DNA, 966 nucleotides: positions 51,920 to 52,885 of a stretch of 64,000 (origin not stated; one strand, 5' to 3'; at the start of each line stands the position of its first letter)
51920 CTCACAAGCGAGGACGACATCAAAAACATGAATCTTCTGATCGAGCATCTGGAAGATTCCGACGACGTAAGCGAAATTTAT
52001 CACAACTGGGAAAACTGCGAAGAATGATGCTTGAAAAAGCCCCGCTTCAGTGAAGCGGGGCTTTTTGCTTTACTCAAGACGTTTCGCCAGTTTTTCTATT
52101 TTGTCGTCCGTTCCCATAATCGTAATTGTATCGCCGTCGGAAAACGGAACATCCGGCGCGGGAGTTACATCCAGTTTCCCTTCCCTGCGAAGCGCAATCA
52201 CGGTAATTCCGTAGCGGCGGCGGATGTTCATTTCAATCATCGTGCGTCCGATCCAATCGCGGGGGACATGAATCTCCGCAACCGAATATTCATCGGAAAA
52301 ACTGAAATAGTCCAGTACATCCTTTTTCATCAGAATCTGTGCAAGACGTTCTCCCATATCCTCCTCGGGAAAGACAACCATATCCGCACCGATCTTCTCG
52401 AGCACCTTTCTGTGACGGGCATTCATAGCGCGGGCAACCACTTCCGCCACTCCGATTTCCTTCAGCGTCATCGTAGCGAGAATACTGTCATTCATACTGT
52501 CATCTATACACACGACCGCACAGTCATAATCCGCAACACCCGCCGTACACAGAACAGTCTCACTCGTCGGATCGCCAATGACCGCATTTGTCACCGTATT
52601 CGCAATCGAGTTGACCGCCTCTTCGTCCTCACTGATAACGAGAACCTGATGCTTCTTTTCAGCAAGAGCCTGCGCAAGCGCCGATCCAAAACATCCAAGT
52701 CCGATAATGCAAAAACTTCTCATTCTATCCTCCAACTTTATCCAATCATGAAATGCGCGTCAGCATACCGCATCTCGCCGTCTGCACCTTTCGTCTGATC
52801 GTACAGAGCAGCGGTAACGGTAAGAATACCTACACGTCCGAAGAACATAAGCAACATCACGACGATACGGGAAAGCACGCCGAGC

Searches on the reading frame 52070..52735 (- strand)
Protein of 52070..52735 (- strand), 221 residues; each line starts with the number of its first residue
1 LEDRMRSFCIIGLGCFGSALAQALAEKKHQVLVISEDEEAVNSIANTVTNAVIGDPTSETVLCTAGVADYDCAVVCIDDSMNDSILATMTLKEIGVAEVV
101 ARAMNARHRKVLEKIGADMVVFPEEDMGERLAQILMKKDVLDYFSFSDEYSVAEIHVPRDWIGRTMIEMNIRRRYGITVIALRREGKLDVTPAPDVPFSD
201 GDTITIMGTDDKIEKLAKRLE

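Call 49: search_protein_families(library=pfam, proteins=[window:52070-52735:-], max_evalue=0.001)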
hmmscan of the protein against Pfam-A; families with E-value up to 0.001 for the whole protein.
window:52070-52735:- (221 aa): 8 families
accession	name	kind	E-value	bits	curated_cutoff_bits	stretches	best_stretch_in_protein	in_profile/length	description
PF02254.24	TrkA_N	-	1.3e-28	100.1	23.8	1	8-123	1-116/116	TrkA-N domain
PF02080.26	TrkA_C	-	5e-14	52.4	27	1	156-220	5-70/71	TrkA-C domain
PF01210.29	NAD_Gly3P_dh_N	-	1.5e-06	28.7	23.1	1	9-51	3-45/158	NAD-dependent glycerol-3-phosphate dehydrogenase N-terminus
PF03807.23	F420_oxidored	-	1.6e-06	29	21.6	1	8-89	2-79/94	NADP oxidoreductase coenzyme F420-dependent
PF03446.21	NAD_binding_2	-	0.00011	22.7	21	1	8-77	2-63/161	NAD binding domain of 6-phosphogluconate dehydrogenase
PF03721.20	UDPG_MGDP_dh_N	-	0.00037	20.6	27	0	8-48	3-43/187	UDP-glucose/GDP-mannose dehydrogenase family, NAD binding domain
PF00107.32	ADH_zinc_N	-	0.00065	20.1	31.8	0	86-137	5-56/129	Zinc-binding dehydrogenase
PF02558.23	ApbA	-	0.00084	19.4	22.2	0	9-76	2-73/150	Ketopantoate reductase PanE/ApbA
